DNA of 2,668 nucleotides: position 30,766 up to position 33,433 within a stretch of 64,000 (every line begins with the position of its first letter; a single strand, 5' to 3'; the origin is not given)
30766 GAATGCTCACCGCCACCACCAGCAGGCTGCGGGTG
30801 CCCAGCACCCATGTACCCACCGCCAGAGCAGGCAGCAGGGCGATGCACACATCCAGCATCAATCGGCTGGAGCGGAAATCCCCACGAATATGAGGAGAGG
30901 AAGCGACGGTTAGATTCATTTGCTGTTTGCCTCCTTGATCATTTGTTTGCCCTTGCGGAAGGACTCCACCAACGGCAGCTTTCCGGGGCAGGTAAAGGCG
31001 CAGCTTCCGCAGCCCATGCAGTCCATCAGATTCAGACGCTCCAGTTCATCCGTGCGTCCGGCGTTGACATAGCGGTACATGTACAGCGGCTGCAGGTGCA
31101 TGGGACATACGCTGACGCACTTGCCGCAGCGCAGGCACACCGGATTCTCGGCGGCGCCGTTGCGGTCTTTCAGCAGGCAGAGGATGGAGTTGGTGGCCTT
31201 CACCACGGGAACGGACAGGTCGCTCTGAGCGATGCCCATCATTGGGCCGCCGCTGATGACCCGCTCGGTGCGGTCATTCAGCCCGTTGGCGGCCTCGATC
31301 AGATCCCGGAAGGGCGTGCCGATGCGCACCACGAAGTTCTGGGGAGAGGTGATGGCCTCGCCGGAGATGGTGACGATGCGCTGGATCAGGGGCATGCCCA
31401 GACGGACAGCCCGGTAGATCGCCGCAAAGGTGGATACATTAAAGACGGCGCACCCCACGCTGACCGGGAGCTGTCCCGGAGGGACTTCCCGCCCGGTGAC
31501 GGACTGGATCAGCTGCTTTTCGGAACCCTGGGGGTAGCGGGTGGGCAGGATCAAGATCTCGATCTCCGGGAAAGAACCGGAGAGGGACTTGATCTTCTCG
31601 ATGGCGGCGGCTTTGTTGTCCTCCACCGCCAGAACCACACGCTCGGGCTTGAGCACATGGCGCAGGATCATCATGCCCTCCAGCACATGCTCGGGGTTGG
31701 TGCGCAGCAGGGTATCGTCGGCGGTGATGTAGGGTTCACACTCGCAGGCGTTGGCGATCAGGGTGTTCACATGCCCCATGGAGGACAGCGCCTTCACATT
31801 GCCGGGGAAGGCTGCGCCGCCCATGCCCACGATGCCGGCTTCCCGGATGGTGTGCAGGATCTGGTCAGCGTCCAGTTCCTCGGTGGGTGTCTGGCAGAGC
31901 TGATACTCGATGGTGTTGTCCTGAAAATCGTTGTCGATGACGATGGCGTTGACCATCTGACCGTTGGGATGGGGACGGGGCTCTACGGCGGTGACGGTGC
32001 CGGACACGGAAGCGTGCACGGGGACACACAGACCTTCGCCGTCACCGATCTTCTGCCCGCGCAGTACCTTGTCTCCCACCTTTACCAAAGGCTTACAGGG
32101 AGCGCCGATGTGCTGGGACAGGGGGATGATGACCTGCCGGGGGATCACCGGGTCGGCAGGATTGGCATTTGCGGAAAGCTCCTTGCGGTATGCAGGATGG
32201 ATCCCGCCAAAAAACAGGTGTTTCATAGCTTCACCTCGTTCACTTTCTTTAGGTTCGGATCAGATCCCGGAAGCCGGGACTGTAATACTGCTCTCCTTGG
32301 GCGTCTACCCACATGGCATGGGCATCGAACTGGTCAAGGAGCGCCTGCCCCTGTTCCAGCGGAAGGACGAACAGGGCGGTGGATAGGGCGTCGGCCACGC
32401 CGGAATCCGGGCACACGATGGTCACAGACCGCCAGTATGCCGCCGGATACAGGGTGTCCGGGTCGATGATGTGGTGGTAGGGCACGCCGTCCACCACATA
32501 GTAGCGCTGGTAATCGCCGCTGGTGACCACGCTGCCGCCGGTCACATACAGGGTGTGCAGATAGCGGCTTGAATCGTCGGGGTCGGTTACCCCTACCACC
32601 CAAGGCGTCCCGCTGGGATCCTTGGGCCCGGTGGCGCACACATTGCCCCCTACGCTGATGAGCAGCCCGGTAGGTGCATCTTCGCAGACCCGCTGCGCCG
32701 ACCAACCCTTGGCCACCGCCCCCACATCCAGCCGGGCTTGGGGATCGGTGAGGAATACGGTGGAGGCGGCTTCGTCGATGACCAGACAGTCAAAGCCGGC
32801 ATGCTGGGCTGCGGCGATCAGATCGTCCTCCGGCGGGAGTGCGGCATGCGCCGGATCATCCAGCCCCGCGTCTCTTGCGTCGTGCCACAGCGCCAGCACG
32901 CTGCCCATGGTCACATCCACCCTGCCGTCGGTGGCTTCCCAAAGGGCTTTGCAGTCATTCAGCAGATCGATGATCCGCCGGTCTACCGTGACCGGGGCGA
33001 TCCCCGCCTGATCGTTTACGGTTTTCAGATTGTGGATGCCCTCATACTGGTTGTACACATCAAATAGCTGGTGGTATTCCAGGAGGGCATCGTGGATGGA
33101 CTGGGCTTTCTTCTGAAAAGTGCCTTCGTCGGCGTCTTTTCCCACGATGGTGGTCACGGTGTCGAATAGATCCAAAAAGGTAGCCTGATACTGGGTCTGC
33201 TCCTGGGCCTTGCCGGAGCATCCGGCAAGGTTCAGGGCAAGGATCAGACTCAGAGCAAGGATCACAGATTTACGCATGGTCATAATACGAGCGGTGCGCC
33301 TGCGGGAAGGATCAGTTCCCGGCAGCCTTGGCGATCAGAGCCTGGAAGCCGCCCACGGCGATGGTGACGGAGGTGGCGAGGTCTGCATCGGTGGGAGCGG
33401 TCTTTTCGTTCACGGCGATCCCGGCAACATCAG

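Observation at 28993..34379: ApbE + tandem-domain lipoprotein + RnfC-RnfD-RnfG operon with no RnfE/RnfA/RnfB: candidate NADH-to-extracytosolic flavin electron conduit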

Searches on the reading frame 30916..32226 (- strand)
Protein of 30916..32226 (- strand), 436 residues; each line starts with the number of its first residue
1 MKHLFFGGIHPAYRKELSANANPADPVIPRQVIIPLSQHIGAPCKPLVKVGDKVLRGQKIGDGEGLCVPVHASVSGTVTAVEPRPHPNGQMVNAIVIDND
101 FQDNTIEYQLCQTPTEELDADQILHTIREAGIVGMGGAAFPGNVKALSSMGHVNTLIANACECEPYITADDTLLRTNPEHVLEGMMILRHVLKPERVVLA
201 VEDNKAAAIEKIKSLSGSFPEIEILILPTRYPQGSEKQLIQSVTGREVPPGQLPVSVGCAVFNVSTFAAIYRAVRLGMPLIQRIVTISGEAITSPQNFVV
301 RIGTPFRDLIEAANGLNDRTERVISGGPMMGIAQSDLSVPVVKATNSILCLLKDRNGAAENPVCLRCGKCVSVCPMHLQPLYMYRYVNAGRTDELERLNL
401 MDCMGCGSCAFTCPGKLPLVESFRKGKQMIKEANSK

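Call 3: search_protein_families(library=pfam, proteins=[window:30916-32226:-], max_evalue=0.01)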
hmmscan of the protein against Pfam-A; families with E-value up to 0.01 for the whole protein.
window:30916-32226:- (436 aa): 17 families
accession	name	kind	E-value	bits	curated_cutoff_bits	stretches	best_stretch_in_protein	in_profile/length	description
PF01512.22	Complex1_51K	-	5.1e-47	160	31.2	1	127-272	1-150/150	Nuo51 FMN-binding domain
PF13375.12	RnfC_N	-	5.8e-36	123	25.6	1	5-101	3-100/101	RnfC Barrel sandwich hybrid domain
PF10531.15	SLBB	-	2e-12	47.2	27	1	284-333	1-55/55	SLBB domain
PF13237.11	Fer4_10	-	2.1e-08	34.4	25.5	1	362-414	7-53/53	4Fe-4S dicluster domain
PF12838.12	Fer4_7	-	5.9e-08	33.5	27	1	364-414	2-49/52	4Fe-4S dicluster domain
PF13187.11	Fer4_9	-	5.1e-07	30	27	1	364-416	2-50/52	4Fe-4S dicluster domain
PF13183.11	Fer4_8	-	6.8e-07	30.2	27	1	364-416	5-67/68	4Fe-4S dicluster domain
PF13534.11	Fer4_17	-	8.7e-07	29.8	22.2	1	364-417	2-60/61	4Fe-4S dicluster domain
PF12797.12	Fer4_2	-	1e-05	25.6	24.5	0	399-414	6-21/22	4Fe-4S binding domain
PF25160.1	LdpA_Fe-S-bd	-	9.3e-05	22.6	27.6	0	363-378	27-42/49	LdpA Fe-S cluster-binding domain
PF00037.32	Fer4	-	0.00012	22.2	21.1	0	401-414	6-19/24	4Fe-4S binding domain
PF12800.12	Fer4_4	-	0.00024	21.6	24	0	363-376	3-16/17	4Fe-4S binding domain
PF13746.11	Fer4_18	-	0.00047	20.8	27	0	354-378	51-75/114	4Fe-4S dicluster domain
PF11973.14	NQRA_SLBB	-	0.0013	19.6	27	1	284-331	1-46/51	NQRA C-terminal domain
PF14697.11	Fer4_21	-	0.0016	19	35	0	363-414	7-52/59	4Fe-4S dicluster domain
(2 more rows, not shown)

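Call 4: search_protein_families(library=ncbifam, proteins=[window:30916-32226:-], max_evalue=0.01)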
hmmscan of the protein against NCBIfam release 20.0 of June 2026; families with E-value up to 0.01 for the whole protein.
window:30916-32226:- (436 aa): 30 families (the best 25 are shown)
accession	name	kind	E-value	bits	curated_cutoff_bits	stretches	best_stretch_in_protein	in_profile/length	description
TIGR01945.1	rnfC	subfamily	3.4e-157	523.4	245.95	1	5-432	4-433/435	RnfABCDGE type electron transport complex subunit C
NF003454.1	PRK05035.1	equivalog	1.8e-148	495.5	345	1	5-434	6-439/556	electron transport complex subunit RsxC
NF041837.1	rnfC_Methano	equivalog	3.4e-75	253.6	650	2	239-434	236-430/438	Rnf electron transport complex subunit RnfC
TIGR04481.1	PR_assoc_PrdC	equivalog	1e-60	205.8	490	1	34-351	3-305/425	proline reductase-associated electron transfer protein PrdC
NF003761.0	PRK05352.1-4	equivalog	9.6e-23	80.6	450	2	40-334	40-312/449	Na(+)-translocating NADH-quinone reductase subunit A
TIGR01959.1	nuoF_fam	equivalog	1.1e-13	50.4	558.65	1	105-334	20-288/410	NADH-quinone oxidoreductase subunit NuoF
TIGR01936.1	nqrA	equivalog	3.9e-12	45.8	321.05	1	28-333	25-307/446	NADH:ubiquinone reductase (Na(+)-transporting) subunit A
NF003759.0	PRK05352.1-2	equivalog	2.1e-11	43.2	505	1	45-338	42-314/447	Na(+)-translocating NADH-quinone reductase subunit A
NF008436.0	PRK11278.1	equivalog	1.2e-08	34.3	749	1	107-204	35-136/448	NADH-quinone oxidoreductase subunit NuoF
NF010120.0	PRK13596.1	equivalog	5.7e-08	31.7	389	1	119-195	39-119/433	NADH-quinone oxidoreductase subunit NuoF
NF003762.0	PRK05352.1-5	equivalog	1.3e-05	24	819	1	39-199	36-191/444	Na(+)-translocating NADH-quinone reductase subunit A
TIGR00314.1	cdhA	equivalog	4e-05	21.6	781.3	1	362-430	399-467/784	CO dehydrogenase/acetyl-CoA synthase complex subunit alpha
TIGR01971.1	NuoI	subfamily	7.8e-05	22.2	113.05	1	362-416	42-96/121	NADH-quinone oxidoreductase, chain I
NF058577.1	FdxA_fam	equivalog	0.00017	21.7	65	0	362-376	36-50/52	4Fe-4S ferredoxin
TIGR02512.1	FeFe_hydrog_A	subfamily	0.00019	20.4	405.95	1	363-415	8-64/375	[FeFe] hydrogenase, group A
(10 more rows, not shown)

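Call 87: find_related_loci(query=A4, collection=metagenome_contigs, flank=9000)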
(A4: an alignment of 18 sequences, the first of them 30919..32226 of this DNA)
Query A4 (436 aa) in metagenome_contigs; peptide patterns used: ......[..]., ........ (x = any residue, [..] = any of these).
600 stretches matched a pattern (row limit reached: there are more); 583 encode a relative of the query (tblastn E <= 1e-3); the best 80 are kept; 80 distinct loci.
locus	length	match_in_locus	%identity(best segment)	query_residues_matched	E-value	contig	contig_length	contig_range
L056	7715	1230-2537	78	1-436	0e+0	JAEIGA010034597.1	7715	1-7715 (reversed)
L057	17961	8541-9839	72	1-436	0e+0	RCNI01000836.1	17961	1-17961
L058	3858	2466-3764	71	2-436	0e+0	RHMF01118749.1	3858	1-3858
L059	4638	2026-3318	58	1-432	3e-177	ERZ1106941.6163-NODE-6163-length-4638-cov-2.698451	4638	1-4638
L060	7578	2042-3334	58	1-432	1e-172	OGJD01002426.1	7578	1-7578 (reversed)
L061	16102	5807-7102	58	1-432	2e-169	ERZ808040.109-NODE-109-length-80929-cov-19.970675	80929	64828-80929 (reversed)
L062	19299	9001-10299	59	1-434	4e-169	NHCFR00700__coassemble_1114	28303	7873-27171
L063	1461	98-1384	59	1-432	0e+0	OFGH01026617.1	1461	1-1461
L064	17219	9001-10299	59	1-433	4e-165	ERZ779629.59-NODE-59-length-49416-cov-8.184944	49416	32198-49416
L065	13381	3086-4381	58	1-432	8e-165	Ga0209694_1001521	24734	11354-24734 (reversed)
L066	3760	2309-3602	58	1-435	3e-166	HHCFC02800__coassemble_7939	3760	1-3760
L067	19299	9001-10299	60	1-434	4e-172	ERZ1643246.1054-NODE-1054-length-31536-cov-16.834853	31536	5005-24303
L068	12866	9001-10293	55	1-436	3e-155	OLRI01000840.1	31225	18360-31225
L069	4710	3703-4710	70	1-342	4e-158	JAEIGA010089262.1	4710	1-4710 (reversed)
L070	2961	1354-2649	57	2-435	3e-156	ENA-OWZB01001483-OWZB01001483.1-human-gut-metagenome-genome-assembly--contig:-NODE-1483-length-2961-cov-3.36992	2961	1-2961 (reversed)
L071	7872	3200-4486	54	1-434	8e-148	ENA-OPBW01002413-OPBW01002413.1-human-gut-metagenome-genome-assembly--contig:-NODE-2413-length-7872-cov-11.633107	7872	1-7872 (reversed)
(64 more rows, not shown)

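Call 94: search_protein_families(library=pfam, proteins=[L071:5457-7193:+, L071:954-2069:+, L071:7215-7661:+], max_evalue=0.01)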
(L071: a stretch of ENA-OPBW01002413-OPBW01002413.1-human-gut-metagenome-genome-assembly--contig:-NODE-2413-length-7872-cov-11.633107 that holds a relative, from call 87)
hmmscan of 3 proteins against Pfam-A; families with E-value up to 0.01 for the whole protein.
L071:5457-7193:+ (578 aa): 2 families
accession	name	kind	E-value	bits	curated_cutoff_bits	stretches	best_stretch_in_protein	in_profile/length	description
PF04205.19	FMN_bind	-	4.6e-54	181.4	22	3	180-252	1-77/77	FMN-binding domain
PF02120.21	Flg_hook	-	0.0026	18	29.8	0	183-216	25-58/85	Flagellar hook-length control protein FliK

L071:954-2069:+ (371 aa): 0 families

L071:7215-7661:+ (148 aa): 0 families

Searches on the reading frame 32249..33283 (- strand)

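Call 3: search_protein_families(library=pfam, proteins=[window:32249-33283:-], max_evalue=0.01)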
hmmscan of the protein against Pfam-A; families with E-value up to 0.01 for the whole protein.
window:32249-33283:- (344 aa): 1 family
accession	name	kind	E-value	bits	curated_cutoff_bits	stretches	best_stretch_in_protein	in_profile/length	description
PF02424.20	ApbE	-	2e-61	208.3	25.6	1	42-322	3-263/266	ApbE family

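Call 4: search_protein_families(library=ncbifam, proteins=[window:32249-33283:-], max_evalue=0.01)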
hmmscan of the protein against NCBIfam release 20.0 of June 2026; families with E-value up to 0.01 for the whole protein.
window:32249-33283:- (344 aa): 2 families
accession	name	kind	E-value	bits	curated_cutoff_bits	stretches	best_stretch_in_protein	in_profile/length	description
NF007774.0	PRK10461.1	equivalog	1.3e-26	93.3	498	1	7-332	5-333/351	FAD:protein FMN transferase ApbE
NF052675.1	XAC1346_fam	equivalog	0.0086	16.6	120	1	3-35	1-33/108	XAC1346 family secretion chaperone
